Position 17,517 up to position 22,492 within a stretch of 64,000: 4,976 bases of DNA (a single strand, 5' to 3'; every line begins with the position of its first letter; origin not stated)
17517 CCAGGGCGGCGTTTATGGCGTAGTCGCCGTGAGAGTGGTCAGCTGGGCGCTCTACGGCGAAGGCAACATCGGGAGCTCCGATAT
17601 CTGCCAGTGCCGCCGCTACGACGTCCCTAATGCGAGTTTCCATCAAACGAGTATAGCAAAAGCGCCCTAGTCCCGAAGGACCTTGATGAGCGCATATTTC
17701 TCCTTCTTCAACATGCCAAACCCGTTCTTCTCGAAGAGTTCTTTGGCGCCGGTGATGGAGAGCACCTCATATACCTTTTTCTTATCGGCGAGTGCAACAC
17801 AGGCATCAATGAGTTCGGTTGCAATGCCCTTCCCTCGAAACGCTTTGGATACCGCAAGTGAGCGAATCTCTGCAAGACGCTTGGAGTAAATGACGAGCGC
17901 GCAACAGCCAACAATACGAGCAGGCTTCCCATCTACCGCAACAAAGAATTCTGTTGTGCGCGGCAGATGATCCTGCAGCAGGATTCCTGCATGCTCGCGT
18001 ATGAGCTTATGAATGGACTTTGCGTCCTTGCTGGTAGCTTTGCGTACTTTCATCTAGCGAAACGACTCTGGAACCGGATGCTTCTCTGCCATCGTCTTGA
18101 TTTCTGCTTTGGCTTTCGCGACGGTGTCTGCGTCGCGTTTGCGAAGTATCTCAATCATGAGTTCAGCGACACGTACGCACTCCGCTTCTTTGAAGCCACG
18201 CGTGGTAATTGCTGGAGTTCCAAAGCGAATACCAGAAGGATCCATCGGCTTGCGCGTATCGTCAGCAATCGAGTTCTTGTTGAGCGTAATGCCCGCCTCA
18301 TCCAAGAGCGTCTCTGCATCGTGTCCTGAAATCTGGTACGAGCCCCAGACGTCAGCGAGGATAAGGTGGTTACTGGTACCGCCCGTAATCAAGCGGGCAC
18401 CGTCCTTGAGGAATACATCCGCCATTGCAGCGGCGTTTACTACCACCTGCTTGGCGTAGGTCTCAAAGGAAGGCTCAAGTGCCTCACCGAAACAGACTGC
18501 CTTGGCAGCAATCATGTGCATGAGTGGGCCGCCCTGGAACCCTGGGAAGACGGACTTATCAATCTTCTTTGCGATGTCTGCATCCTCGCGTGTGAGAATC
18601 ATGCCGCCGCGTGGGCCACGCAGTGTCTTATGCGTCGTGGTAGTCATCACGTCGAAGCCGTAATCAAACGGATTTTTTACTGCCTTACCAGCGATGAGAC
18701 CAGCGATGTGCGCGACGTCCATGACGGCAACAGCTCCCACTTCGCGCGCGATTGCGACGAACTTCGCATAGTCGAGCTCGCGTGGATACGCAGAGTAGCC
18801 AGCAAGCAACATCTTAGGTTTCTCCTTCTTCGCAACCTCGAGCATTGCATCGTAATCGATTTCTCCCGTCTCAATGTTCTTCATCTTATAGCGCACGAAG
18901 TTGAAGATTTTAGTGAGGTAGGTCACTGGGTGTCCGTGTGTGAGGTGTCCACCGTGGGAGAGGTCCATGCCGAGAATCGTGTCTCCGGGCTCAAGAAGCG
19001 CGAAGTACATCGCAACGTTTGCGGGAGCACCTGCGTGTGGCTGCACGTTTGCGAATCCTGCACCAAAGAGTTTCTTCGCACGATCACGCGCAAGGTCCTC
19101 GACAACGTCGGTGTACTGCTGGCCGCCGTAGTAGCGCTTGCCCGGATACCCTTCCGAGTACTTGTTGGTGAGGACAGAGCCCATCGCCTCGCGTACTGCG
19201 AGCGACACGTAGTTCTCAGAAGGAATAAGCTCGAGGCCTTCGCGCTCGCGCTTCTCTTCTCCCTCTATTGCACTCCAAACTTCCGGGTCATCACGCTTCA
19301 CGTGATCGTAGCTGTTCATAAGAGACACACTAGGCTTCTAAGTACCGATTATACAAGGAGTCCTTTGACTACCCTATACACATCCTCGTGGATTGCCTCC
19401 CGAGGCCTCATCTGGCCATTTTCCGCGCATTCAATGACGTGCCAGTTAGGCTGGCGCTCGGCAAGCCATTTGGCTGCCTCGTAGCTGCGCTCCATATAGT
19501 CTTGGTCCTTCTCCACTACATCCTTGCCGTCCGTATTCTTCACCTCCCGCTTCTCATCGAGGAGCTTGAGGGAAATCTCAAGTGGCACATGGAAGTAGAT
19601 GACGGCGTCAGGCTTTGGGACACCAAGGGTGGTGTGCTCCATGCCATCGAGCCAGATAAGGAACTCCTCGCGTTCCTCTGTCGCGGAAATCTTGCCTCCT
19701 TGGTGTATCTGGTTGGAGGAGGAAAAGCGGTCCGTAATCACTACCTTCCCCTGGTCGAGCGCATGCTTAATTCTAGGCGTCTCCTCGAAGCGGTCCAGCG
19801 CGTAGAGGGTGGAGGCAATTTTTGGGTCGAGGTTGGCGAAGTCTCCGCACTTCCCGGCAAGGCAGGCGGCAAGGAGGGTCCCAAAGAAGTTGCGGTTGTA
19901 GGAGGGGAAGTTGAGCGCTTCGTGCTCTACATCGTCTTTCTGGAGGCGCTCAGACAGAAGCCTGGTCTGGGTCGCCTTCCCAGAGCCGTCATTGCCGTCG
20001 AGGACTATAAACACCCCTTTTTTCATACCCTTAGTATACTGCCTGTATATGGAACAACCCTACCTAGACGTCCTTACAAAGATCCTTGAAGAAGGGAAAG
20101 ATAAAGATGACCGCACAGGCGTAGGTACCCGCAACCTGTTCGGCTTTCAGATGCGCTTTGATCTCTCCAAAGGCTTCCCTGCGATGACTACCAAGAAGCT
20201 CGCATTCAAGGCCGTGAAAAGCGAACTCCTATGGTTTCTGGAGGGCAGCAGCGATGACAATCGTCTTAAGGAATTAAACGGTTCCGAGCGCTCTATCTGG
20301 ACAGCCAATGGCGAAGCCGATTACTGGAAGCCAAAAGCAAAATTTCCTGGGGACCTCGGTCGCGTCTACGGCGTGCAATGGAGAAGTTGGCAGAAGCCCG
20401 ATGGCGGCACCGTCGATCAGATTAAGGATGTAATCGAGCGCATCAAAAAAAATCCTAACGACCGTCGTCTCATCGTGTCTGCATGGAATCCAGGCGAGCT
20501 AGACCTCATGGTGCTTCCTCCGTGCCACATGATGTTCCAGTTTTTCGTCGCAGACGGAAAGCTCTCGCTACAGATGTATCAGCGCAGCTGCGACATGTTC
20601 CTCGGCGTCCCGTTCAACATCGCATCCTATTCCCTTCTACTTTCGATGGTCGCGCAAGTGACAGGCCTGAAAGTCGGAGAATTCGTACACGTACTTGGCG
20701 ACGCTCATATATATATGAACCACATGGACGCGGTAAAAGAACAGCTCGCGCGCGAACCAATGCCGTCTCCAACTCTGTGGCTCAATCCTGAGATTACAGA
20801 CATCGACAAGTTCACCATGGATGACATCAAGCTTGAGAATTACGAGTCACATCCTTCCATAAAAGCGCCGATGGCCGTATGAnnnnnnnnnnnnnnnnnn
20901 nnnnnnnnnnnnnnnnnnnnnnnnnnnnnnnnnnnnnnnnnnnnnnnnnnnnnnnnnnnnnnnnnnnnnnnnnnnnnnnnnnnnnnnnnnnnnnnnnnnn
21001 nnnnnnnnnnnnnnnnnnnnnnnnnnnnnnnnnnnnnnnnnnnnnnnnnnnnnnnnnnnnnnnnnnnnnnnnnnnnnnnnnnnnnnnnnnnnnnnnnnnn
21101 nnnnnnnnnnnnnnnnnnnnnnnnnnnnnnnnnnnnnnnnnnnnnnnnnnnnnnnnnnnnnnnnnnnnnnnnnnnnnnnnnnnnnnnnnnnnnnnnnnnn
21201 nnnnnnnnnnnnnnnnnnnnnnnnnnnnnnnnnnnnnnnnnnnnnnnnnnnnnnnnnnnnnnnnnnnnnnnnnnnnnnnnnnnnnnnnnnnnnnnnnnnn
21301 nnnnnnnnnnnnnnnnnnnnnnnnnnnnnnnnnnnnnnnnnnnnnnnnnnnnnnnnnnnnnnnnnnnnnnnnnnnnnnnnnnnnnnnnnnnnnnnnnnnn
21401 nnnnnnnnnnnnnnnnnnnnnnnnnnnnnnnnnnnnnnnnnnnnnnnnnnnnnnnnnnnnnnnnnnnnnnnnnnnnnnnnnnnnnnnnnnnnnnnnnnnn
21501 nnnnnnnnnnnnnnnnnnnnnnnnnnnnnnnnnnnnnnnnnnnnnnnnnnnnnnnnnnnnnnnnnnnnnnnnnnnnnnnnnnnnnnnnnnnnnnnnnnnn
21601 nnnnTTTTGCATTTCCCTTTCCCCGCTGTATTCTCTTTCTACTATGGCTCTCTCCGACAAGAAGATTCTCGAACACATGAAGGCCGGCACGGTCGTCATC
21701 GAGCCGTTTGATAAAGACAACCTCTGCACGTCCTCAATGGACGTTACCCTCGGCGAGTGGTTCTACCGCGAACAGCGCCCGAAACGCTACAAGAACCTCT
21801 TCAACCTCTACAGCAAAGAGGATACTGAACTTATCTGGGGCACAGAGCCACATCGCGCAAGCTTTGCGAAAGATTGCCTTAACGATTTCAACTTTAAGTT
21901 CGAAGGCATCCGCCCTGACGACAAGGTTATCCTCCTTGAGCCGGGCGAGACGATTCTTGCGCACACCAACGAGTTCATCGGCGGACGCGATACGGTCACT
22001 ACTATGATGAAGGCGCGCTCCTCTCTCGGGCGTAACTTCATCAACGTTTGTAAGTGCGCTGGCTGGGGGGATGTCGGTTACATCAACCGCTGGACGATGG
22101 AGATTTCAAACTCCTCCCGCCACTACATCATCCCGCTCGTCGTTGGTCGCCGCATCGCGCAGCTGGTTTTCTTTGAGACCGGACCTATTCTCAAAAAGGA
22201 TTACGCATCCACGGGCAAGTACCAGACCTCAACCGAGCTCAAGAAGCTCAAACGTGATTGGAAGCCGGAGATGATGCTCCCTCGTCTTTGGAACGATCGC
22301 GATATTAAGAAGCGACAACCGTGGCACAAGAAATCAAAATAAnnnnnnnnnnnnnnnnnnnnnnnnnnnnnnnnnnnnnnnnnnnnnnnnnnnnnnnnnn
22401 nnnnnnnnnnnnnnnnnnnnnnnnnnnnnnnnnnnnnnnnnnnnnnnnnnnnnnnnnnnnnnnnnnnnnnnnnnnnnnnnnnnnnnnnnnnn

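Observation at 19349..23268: Compact thymidylate/folate super-cluster containing an uncharacterised, translationally coupled 241-aa protein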

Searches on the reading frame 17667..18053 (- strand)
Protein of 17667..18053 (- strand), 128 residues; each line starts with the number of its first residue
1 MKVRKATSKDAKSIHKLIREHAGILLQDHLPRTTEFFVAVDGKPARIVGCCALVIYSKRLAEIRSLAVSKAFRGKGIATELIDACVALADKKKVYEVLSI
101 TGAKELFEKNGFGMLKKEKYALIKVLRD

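Call 3: search_protein_families(library=pfam, proteins=[window:17667-18053:-], max_evalue=0.1)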
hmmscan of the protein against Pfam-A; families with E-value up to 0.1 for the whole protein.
window:17667-18053:- (128 aa): 10 families
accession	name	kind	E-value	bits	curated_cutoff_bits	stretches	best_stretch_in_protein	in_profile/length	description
PF13508.13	Acetyltransf_7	-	2.6e-14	53.8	27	1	34-112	3-82/84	Acetyltransferase (GNAT) domain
PF00583.31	Acetyltransf_1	-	1.7e-13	51.3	20.7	1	29-112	26-116/116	Acetyltransferase (GNAT) family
PF13673.13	Acetyltransf_10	-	3.8e-10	40.3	23.6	1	32-119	29-114/128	Acetyltransferase (GNAT) domain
PF14542.12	Acetyltransf_CG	-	0.00019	22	30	1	56-94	17-58/80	GCN5-related N-acetyl-transferase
PF13302.13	Acetyltransf_3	-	0.00025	22.2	25.4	1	14-98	37-118/138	Acetyltransferase (GNAT) domain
PF23209.2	IDM1_C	-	0.0057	17.2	33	1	35-105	32-101/140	Increased DNA methylation 1, C-terminal domain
PF13420.13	Acetyltransf_4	-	0.0097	16.4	24.3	1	34-120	48-142/155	Acetyltransferase (GNAT) domain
PF17013.11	Acetyltransf_15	-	0.014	15.2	35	1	56-89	68-101/210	Putative acetyl-transferase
PF13880.12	Acetyltransf_13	-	0.021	15.1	22.8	1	63-86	7-30/69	ESCO1/2 acetyl-transferase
PF08445.16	FR47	-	0.027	14.9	22.1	1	57-118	18-83/86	FR47-like protein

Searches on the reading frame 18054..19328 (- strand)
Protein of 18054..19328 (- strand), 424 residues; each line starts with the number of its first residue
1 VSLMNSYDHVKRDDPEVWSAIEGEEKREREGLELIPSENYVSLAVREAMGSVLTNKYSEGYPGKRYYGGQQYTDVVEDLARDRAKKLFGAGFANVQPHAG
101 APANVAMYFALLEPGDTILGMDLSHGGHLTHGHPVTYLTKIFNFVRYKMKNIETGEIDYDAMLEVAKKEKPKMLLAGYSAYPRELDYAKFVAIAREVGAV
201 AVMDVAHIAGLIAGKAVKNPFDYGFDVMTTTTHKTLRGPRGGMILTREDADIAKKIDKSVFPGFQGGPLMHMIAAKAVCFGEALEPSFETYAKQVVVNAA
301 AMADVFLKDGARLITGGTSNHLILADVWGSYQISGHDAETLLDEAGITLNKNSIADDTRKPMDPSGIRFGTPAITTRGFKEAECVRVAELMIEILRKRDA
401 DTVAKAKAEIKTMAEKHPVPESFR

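Call 3: search_protein_families(library=pfam, proteins=[window:18054-19328:-], max_evalue=0.1)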
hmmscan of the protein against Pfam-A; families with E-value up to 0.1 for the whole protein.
window:18054-19328:- (424 aa): 4 families
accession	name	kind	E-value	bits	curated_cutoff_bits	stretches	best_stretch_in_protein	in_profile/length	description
PF00464.25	SHMT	-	2.2e-148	494.6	27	1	11-390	2-398/399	Serine hydroxymethyltransferase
PF01053.26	Cys_Met_Meta_PP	-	0.00083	18.4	27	1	98-255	74-221/381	Cys/Met metabolism PLP-dependent enzyme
PF00155.27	Aminotran_1_2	-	0.0016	18.1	19.7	1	80-215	47-196/361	Aminotransferase class I and II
PF01212.27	Beta_elim_lyase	-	0.0065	16.3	27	1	81-272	38-215/288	Beta-eliminating lyase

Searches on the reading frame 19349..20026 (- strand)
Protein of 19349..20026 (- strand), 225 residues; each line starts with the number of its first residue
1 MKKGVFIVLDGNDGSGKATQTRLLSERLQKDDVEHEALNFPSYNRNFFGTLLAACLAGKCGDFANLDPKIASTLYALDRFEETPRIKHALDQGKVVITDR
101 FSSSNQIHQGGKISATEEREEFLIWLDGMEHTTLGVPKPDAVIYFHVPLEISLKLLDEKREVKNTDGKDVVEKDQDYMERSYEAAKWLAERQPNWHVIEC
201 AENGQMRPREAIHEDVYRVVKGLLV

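Call 3: search_protein_families(library=pfam, proteins=[window:19349-20026:-], max_evalue=0.1)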
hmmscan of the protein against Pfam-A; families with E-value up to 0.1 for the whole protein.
window:19349-20026:- (225 aa): 4 families
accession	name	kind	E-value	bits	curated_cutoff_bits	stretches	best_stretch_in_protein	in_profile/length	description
PF02223.23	Thymidylate_kin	-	1.3e-20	74.3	27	1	9-201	1-175/185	Thymidylate kinase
PF01712.25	dNK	-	0.00011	22.4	27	1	7-220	1-198/203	Deoxynucleoside kinase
PF13207.12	AAA_17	-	0.052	14.3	27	0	126-161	89-125/136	AAA domain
PF02367.23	TsaE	-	0.096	13.1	26.6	0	2-32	19-49/128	Threonylcarbamoyl adenosine biosynthesis protein TsaE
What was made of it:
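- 19349..20026 (-): tmk (dTMP kinase). PF02223, 1.3e-20 (call 3).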

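Call 7: search_protein_families(library=ncbifam, proteins=[window:19349-20026:-], max_evalue=1)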
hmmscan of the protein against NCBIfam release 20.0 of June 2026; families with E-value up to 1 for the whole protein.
window:19349-20026:- (225 aa): 7 families
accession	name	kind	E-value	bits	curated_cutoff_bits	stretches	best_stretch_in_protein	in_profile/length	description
NF005923.0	PRK07933.1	equivalog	2.4e-34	118.6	193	1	6-204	2-200/213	dTMP kinase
TIGR00041.1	DTMP_kinase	equivalog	2.6e-20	73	83.25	1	1-202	1-187/196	dTMP kinase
NF001385.0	PRK00279.2-3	equivalog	0.017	14.7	315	1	1-30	1-30/213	adenylate kinase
NF005250.0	PRK06761.1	equivalog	0.056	12.5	270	1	6-36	5-35/282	hypothetical protein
NF002059.0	PRK00889.1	subfamily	0.078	12.7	244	1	2-39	3-40/177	adenylyl-sulfate kinase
TIGR03707.1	PPK2_P_aer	equivalog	0.08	12.6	301.8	1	4-43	31-70/230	polyphosphate kinase 2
NF010340.0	PRK13768.1-2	equivalog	0.1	12.4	293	1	5-40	4-39/265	GTPase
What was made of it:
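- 19349..20026 (-): NF005923, 2.4e-34, below its cut-off (call 7).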

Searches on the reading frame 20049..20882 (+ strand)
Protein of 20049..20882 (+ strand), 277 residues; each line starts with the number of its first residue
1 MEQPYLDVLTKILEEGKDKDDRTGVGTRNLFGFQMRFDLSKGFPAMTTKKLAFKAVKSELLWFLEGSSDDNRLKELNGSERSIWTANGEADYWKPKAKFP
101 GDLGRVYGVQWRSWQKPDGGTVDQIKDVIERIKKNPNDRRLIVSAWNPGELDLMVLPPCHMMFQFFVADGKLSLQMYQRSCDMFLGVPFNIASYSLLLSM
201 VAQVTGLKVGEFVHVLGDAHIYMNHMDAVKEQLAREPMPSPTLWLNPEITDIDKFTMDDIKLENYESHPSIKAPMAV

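Call 3: search_protein_families(library=pfam, proteins=[window:20049-20882:+], max_evalue=0.1)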
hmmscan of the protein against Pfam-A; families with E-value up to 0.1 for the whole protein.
window:20049-20882:+ (277 aa): 1 family
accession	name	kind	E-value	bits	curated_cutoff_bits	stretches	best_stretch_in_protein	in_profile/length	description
PF00303.24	Thymidylat_synt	-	1.1e-113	379.3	24.3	1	4-277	2-266/266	Thymidylate synthase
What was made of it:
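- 20049..20882 (+): thyA (thymidylate synthase). In this genome it is a xenologous allele. PF00303, 1.1e-113 (call 3).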

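Call 13: find_related_loci(query=window:20049-20879:+, collection=genome_contigs, flank=10000)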
Query window:20049-20879:+ (277 aa) in genome_contigs; peptide patterns used: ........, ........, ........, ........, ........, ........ (x = any residue, [..] = any of these).
158 stretches matched a pattern; 101 encode a relative of the query (tblastn E <= 1e-3); the best 80 are kept; 80 distinct loci.
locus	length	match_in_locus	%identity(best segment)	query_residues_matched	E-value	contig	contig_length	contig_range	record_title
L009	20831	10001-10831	87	1-277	4e-167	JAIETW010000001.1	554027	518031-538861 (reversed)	MAG: Patescibacteria group bacterium isolate time.spades.CONCOCT.2.5kb_081 c_000000000001, whole genome shotgun sequence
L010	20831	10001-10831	86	1-277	9e-167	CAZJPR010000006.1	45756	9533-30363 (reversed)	MAG TPA_asm: uncultured Candidatus Saccharibacteria bacterium isolate SRP342105_co1_233 genome assembly, contig: NODE_98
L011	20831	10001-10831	86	1-277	2e-166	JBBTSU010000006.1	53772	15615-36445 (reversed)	MAG: Patescibacteria group bacterium isolate H41-bin080 H41_bin080_000000000006, whole genome shotgun sequence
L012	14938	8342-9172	86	1-277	1e-165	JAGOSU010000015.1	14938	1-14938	MAG: Candidatus Paceibacterota bacterium isolate Gw_Eff_bin_347 Gw_Eff_9115_length_14938_cov_8.272230, whole genome shot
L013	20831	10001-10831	83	1-277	5e-160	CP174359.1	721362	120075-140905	MAG: Patescibacteria group bacterium UBA2163 chromosome, complete genome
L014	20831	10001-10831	81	1-277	3e-157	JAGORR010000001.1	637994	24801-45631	MAG: Candidatus Paceibacterota bacterium isolate Gw_Eff_bin_28 Gw_Eff_2_length_637994_cov_24.620636, whole genome shotgu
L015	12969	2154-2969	77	5-277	3e-143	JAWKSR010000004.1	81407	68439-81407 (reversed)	MAG: Candidatus Paceibacterota bacterium isolate AC3.73 AC3.73.fa-4, whole genome shotgun sequence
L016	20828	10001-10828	76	1-277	4e-142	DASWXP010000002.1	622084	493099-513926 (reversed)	MAG TPA_asm: Candidatus Paceibacterota bacterium isolate SMAG_U3688 k141_7539, whole genome shotgun sequence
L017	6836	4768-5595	75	1-277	7e-142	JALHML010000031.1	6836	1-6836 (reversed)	MAG: Candidatus Paceibacterota bacterium isolate Bin_32_2_1 c_000000037092, whole genome shotgun sequence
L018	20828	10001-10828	76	1-277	1e-141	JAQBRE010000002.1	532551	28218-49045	MAG: Parcubacteria group bacterium isolate RYN_391 scaffold_1968775, whole genome shotgun sequence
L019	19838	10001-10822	74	3-277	2e-141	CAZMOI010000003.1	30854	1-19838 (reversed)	MAG TPA_asm: uncultured Candidatus Saccharibacteria bacterium isolate binchicken_co266_262 genome assembly, contig: NODE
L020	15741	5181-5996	74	5-277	2e-140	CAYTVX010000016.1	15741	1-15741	MAG TPA_asm: uncultured Candidatus Saccharibacteria bacterium isolate SRP286056_co1_301 genome assembly, contig: NODE_45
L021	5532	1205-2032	74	1-277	5e-141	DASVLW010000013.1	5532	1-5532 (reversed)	MAG TPA_asm: Candidatus Paceibacterota bacterium isolate SMAG_U3084 k141_309133, whole genome shotgun sequence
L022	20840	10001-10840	71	3-277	1e-139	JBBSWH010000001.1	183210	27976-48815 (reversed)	MAG: Nanoarchaeota archaeon isolate H52-bin084_1 H52_bin084_1_000000000001, whole genome shotgun sequence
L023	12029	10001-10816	75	5-277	3e-139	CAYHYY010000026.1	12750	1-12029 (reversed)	MAG TPA_asm: uncultured Candidatus Saccharibacteria bacterium isolate ERP119705_co16_438 genome assembly, contig: NODE_3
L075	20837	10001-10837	61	5-277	2e-112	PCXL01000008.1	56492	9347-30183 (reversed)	MAG: Candidatus Zambryskibacteria bacterium CG10_big_fil_rev_8_21_14_0_10_42_12 CG10_8_21_14_0.10_scaffold_309_c, whole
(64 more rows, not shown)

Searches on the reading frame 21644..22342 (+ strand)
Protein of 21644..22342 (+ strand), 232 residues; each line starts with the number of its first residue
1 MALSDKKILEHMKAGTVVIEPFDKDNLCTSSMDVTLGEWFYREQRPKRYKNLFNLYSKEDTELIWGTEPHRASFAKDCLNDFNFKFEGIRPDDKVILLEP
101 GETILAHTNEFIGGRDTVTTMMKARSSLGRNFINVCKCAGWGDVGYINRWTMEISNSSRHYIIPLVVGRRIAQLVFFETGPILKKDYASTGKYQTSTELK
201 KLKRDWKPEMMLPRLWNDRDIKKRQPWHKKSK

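Call 3: search_protein_families(library=pfam, proteins=[window:21644-22342:+], max_evalue=0.1)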
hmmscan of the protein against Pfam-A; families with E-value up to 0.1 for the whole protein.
window:21644-22342:+ (232 aa): 2 families
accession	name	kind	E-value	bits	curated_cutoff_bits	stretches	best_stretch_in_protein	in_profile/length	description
PF22769.1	DCD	-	5.3e-33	114.7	27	1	3-178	2-152/153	dCTP deaminase-like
PF00692.24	dUTPase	-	0.0028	17.9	22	1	97-179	25-104/129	dUTPase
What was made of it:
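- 21644..22342 (+): dcd (dCTP deaminase family), possibly the bifunctional dUMP-forming type. PF22769, 5.3e-33 (call 3).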

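Call 7: search_protein_families(library=ncbifam, proteins=[window:21644-22342:+], max_evalue=1)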
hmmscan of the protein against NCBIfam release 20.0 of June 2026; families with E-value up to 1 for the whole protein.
window:21644-22342:+ (232 aa): 4 families
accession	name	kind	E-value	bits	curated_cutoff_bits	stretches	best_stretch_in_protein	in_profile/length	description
TIGR02274.1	dCTP_deam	equivalog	7.3e-26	91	92.8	1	3-200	2-176/180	dCTP deaminase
NF002598.0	PRK02253.1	equivalog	6.2e-06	25.8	130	1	88-195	63-163/167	deoxyuridine 5'-triphosphate nucleotidohydrolase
TIGR00576.1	dut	superfamily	0.00031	20.5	102.55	1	96-178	33-115/143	dUTP diphosphatase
NF001862.0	PRK00601.1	equivalog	0.00056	19.6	103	1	94-178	38-122/150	dUTP diphosphatase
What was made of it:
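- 21644..22342 (+): TIGR02274 scores 91.0 against a cut-off of 92.8 (call 7).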

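Call 76: search_solved_structures(query=window:21644-22339:+, max_evalue=0.001, show_alignments=1)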
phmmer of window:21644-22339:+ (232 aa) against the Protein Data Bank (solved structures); distinct sequences matched with E-value up to 0.001: 9.
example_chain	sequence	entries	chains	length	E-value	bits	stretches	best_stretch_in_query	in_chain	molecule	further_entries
1ogh_A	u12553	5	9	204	6.6e-14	55.1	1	1-179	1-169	BIFUNCTIONAL DEAMINASE/DIPHOSPHATASE | dCTP deaminase, dUMP-forming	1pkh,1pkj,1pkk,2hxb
3gf0_A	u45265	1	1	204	1.7e-13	53.7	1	1-179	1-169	dCTP deaminase, dUMP-forming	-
2hxd_A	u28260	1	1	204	4.4e-13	52.4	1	1-179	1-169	dCTP deaminase, dUMP-forming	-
4xjc_A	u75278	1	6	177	2.1e-11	46.9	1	90-182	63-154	Deoxycytidine triphosphate deaminase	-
2qxx_A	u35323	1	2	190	4.9e-09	39.1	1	92-188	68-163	Deoxycytidine triphosphate deaminase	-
2qlp_A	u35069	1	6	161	6.8e-09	38.7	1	92-177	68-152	Deoxycytidine triphosphate deaminase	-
4a6a_A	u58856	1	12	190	1.8e-08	37.3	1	92-188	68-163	DEOXYCYTIDINE TRIPHOSPHATE DEAMINASE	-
9ln0_A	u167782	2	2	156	9.3e-06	28.4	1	90-204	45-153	dCTP deaminase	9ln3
8y1w_A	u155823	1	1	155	0.00031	23.4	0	88-203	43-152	dCTP deaminase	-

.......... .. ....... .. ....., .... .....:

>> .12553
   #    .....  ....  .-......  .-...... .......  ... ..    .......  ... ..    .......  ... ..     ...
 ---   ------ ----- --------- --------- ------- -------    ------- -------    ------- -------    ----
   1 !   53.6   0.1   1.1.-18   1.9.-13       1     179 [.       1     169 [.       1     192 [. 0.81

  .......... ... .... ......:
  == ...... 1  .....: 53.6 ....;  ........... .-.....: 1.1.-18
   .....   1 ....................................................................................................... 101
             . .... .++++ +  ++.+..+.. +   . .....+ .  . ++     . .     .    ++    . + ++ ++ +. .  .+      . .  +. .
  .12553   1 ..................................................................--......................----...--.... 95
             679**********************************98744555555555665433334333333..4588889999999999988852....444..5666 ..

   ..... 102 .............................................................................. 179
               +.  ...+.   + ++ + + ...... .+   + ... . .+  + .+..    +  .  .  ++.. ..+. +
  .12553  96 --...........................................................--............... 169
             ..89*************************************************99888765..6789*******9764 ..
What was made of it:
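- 21644..22342 (+): Best PDB relative is the M. jannaschii bifunctional deaminase/diphosphatase 1OGH, 6.6e-14, query residues 1-179 aligned to 1-169 (call 76).
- On Bifunctional dCTP deaminase-dUTPase (dUMP-forming): The best PDB relative is M. jannaschii 1OGH (6.6e-14, full length), ahead of Dcd entries whose matches cover only the C-terminal half (call 76).
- The Dcd is most similar over its full length to the bifunctional dUMP-forming enzyme, so no step need be missing (call 76).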
